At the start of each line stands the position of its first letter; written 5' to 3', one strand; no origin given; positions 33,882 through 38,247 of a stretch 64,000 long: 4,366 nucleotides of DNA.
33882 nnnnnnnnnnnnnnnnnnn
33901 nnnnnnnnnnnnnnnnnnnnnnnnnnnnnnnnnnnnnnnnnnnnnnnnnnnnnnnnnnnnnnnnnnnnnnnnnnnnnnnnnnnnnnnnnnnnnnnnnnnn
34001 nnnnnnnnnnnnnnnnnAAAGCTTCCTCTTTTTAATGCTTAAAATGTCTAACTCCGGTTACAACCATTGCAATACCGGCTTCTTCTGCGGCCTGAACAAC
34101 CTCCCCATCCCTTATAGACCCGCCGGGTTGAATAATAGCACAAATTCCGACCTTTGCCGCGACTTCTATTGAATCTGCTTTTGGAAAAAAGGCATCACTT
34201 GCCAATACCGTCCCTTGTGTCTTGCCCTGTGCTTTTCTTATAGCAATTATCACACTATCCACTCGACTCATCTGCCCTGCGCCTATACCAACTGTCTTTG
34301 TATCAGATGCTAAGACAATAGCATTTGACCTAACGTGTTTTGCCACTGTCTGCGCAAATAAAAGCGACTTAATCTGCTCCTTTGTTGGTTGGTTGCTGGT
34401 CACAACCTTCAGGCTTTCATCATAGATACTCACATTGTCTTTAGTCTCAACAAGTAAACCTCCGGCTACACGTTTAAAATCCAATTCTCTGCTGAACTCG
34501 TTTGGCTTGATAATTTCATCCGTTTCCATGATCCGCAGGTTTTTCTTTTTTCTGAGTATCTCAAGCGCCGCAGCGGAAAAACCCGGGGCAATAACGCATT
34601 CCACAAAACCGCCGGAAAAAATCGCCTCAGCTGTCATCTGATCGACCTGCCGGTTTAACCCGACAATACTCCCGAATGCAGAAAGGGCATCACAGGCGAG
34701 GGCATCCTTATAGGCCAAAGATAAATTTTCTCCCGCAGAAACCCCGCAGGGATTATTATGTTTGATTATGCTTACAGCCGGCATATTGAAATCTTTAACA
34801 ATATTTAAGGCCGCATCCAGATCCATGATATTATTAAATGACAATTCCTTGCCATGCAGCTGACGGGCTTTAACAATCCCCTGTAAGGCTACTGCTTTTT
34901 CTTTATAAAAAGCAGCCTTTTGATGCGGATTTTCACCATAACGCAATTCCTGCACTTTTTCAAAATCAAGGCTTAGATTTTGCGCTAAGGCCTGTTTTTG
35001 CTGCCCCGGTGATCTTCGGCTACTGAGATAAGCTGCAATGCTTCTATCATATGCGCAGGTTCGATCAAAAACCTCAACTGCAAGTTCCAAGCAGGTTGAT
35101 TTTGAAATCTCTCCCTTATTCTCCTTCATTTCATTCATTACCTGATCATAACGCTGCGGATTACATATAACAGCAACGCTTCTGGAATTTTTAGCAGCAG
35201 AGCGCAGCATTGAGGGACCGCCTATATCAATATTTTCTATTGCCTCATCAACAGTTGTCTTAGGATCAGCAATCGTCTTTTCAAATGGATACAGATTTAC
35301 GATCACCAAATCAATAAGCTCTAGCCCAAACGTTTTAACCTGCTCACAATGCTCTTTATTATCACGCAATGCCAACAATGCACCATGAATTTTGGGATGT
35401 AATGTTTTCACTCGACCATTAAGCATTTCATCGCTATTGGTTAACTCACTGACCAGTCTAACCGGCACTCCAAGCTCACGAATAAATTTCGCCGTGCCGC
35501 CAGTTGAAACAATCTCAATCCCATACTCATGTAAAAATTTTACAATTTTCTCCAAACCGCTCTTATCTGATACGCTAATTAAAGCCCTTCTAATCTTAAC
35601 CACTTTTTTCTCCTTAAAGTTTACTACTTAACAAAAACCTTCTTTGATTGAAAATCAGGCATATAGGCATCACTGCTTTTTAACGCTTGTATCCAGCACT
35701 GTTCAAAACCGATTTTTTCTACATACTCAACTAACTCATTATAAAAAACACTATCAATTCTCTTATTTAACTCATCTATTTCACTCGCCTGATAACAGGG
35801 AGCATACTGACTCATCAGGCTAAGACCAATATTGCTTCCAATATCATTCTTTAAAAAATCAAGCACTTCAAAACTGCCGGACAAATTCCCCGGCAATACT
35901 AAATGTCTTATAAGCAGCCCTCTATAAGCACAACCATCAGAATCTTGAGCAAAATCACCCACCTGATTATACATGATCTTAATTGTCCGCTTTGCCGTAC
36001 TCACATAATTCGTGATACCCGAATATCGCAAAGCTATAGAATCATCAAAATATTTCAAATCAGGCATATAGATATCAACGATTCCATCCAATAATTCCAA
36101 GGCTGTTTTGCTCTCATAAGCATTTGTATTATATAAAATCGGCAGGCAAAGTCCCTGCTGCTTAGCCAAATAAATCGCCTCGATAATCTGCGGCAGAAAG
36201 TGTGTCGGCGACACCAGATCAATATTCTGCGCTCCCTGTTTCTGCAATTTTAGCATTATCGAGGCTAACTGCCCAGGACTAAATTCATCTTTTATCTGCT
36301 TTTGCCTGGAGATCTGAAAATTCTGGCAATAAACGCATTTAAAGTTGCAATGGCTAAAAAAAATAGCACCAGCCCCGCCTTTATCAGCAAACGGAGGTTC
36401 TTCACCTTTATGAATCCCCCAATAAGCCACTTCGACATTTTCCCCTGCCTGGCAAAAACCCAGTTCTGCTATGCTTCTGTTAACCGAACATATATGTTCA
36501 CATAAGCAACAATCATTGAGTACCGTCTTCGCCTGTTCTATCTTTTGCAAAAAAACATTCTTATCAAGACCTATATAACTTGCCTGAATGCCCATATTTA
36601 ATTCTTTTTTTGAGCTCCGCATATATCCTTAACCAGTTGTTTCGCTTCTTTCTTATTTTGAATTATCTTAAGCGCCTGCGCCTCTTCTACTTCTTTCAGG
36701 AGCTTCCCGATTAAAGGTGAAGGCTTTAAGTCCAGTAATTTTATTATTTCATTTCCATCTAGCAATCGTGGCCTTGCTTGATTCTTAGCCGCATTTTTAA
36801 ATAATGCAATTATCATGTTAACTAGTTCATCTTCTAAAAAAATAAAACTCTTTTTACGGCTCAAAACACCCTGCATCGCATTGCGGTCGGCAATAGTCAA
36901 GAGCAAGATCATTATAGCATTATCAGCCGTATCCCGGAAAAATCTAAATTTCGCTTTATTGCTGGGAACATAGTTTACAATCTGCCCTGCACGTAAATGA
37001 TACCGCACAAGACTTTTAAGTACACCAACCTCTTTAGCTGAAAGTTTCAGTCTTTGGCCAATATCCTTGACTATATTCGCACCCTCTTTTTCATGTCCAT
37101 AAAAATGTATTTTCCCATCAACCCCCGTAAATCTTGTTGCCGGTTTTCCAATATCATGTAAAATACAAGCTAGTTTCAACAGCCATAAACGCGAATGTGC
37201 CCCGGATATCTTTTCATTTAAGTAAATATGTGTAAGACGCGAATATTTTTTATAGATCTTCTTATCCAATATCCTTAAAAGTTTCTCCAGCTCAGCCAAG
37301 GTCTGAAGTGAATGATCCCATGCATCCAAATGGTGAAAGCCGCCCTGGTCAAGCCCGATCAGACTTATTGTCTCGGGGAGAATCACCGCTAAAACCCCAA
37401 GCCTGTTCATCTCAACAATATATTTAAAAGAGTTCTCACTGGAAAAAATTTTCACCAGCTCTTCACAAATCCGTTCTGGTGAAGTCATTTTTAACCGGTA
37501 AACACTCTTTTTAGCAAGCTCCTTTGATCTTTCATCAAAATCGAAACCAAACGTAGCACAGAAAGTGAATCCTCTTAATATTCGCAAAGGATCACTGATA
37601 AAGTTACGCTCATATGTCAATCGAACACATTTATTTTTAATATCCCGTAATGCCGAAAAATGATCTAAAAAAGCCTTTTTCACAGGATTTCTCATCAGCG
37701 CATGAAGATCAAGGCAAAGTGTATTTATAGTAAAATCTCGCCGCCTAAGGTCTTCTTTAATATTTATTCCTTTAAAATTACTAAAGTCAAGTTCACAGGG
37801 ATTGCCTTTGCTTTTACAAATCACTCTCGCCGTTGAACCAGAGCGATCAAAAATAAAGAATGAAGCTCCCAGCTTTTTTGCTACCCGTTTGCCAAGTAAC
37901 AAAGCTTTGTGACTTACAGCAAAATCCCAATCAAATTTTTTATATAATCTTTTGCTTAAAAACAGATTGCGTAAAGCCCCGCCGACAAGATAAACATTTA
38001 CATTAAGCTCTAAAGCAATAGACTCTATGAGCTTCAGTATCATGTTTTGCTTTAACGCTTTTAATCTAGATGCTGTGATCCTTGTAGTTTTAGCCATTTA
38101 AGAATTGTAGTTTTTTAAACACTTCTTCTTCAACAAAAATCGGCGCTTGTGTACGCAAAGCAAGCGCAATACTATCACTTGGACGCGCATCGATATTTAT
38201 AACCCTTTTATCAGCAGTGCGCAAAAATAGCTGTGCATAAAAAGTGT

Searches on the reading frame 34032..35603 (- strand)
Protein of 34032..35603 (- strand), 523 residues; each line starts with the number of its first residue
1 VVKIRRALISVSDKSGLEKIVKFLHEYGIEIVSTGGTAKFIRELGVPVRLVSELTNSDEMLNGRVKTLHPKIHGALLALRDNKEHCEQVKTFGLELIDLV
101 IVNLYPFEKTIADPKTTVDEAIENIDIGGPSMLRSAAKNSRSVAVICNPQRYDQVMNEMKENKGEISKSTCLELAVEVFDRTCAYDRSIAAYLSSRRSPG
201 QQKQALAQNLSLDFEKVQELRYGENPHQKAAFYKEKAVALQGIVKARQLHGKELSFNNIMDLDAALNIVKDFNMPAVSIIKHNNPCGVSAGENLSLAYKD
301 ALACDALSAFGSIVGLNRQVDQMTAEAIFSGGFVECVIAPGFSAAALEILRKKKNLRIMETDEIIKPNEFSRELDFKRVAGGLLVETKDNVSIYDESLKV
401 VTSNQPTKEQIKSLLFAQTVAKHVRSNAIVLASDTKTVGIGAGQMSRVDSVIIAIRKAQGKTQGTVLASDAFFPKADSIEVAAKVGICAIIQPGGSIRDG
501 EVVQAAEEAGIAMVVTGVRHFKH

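Call 67: search_protein_families(library=pfam, proteins=[window:34032-35603:-], max_evalue=0.00001)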
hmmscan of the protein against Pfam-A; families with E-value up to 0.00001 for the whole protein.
window:34032-35603:- (523 aa): 2 families
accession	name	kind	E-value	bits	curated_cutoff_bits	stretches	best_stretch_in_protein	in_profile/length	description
PF01808.24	AICARFT_IMPCHas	-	1e-116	390.3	25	1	136-457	1-311/311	AICARFT/IMPCHase bienzyme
PF02142.27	MGS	-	4.7e-22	78.4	24.1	1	17-130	2-93/94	MGS-like domain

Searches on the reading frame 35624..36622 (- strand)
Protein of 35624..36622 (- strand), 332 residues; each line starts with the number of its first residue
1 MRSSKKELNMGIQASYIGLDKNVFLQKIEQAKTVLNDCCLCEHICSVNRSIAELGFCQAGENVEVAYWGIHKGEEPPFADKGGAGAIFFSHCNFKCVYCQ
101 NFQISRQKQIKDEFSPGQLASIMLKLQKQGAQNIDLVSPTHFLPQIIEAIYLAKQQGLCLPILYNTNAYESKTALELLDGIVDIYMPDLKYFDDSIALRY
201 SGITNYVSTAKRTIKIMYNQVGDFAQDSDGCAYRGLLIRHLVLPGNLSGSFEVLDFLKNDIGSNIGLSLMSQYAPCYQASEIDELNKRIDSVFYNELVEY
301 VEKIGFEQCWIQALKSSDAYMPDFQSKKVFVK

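Call 68: search_protein_families(library=pfam, proteins=[window:35624-36622:-], max_evalue=0.00001)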
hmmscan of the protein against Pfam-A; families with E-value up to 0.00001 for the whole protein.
window:35624-36622:- (332 aa): 1 family
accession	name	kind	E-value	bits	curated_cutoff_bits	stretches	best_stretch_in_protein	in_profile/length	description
PF04055.27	Radical_SAM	-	1.4e-08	35.6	29.5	1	87-216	2-135/166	Radical SAM superfamily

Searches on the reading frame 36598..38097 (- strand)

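Call 67: search_protein_families(library=pfam, proteins=[window:36598-38097:-], max_evalue=0.00001)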
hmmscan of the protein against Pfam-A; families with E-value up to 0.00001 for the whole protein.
window:36598-38097:- (499 aa): 3 families
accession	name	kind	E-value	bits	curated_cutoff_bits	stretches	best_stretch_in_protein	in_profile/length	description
PF01743.26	PolyA_pol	-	3.1e-12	47.4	23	1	35-159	1-126/126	Poly A polymerase head domain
PF12627.12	PolyA_pol_RNAbd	-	1e-11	44.9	22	1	184-243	1-60/64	Probable RNA and SrmB- binding site of polymerase A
PF01966.28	HD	-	2.9e-09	37.7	22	1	261-373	3-91/116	HD domain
